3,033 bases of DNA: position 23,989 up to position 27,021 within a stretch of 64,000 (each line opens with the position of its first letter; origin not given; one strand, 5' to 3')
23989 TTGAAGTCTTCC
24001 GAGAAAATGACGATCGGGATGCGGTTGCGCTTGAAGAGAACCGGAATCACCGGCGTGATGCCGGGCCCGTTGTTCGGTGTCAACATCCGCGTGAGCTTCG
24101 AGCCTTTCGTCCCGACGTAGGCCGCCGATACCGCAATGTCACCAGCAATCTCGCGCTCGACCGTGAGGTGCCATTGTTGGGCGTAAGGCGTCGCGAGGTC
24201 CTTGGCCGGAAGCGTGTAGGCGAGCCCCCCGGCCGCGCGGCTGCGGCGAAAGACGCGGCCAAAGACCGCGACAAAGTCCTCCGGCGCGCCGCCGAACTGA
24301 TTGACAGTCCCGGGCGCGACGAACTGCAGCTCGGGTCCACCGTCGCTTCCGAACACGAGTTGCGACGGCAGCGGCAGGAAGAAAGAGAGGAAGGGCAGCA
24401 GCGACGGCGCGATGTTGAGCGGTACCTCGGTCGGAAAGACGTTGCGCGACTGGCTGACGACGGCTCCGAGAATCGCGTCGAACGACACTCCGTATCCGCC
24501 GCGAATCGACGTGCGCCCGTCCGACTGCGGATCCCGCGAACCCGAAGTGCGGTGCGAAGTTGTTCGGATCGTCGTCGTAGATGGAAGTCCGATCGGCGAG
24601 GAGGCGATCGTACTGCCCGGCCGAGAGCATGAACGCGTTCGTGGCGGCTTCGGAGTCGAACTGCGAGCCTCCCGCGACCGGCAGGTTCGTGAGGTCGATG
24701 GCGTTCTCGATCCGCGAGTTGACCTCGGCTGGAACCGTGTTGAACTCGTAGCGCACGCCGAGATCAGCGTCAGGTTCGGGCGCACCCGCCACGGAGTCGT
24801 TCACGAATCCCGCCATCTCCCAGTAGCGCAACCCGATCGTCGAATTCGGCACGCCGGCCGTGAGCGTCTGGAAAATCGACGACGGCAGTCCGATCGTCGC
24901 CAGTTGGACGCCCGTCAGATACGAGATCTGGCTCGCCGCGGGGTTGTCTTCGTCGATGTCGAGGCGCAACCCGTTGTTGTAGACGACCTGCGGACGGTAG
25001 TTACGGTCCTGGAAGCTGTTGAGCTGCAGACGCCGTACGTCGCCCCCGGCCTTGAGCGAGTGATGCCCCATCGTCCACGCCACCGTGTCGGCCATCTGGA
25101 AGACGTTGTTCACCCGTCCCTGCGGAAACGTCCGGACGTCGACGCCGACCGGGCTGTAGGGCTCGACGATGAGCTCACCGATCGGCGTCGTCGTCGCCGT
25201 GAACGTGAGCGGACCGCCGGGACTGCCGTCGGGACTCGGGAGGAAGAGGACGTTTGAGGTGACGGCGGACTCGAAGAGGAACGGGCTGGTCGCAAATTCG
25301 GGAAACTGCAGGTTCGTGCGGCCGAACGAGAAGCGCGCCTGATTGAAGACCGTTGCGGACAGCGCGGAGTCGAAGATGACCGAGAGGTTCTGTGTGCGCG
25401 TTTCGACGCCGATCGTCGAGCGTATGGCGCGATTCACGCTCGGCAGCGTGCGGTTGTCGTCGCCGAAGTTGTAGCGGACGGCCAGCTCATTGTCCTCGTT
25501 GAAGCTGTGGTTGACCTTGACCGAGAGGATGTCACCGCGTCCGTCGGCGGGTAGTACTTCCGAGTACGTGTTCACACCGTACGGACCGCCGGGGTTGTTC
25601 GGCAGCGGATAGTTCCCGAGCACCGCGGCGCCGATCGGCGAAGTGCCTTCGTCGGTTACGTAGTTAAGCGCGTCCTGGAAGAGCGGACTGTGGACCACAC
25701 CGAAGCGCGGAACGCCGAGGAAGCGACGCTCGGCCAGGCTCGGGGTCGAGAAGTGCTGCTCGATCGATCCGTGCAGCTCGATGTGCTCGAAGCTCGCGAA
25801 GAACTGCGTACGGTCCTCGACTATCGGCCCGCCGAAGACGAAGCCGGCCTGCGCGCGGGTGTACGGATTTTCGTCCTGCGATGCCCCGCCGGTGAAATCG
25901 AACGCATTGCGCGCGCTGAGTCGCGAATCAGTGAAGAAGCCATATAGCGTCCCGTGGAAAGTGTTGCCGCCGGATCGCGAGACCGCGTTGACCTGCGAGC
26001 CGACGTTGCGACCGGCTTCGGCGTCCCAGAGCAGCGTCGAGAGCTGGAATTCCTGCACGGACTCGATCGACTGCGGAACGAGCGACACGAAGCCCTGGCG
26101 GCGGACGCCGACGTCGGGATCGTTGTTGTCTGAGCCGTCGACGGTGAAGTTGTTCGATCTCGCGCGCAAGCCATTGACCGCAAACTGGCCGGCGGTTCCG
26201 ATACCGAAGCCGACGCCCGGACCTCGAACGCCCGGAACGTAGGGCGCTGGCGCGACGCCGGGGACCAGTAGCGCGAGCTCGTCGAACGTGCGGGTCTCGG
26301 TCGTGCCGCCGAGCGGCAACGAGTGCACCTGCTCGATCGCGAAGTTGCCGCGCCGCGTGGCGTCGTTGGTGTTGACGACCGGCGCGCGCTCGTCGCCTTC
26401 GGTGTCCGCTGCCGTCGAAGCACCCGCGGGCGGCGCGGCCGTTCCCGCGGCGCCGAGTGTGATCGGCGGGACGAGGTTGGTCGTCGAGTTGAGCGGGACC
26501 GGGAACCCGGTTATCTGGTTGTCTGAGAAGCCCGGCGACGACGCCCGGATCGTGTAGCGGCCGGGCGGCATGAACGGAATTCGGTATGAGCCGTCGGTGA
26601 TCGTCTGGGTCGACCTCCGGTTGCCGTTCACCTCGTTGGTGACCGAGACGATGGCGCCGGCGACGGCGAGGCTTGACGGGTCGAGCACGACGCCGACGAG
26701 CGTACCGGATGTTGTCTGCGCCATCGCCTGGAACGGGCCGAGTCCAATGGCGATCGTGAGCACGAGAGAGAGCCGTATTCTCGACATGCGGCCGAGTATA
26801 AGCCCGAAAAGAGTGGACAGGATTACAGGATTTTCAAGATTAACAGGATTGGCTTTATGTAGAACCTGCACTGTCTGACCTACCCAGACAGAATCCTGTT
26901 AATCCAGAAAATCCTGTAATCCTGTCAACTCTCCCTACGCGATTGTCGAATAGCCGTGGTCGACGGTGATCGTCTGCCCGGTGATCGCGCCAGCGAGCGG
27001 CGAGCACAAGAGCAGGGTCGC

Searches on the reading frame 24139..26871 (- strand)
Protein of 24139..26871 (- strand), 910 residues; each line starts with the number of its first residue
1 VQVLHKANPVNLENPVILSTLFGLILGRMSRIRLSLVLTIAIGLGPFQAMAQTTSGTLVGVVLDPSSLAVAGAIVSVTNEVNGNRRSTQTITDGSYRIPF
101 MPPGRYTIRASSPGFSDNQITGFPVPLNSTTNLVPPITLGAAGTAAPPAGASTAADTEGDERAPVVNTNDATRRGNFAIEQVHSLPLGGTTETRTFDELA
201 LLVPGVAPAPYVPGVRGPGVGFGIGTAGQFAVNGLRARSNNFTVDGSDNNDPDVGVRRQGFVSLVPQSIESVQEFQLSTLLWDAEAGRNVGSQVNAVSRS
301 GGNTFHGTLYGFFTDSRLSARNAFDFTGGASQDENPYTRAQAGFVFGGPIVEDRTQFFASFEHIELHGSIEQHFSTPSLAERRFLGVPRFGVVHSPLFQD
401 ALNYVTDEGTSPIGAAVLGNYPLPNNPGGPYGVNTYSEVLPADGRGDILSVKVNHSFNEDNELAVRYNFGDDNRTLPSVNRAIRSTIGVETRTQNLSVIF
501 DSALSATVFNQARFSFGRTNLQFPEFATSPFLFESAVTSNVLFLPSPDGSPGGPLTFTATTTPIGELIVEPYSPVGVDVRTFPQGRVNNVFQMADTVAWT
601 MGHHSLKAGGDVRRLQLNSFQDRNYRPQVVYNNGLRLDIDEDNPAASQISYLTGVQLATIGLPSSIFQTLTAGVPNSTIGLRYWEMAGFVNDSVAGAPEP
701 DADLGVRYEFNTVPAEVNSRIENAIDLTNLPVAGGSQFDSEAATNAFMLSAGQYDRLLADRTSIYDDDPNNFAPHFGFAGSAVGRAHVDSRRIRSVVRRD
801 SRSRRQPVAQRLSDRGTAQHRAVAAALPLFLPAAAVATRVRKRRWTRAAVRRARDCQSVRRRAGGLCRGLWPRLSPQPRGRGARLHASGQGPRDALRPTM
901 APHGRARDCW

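Call 72: search_protein_families(library=ncbifam, proteins=[window:24139-26871:-], max_evalue=0.01)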
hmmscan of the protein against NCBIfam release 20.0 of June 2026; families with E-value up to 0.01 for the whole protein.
window:24139-26871:- (910 aa): 1 family
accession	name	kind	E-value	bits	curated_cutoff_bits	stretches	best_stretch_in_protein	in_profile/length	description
NF052345.1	S_layer_anammox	exception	0.00031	18.2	1400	1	51-173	1308-1423/1596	Kustd1514 family S-layer glycoprotein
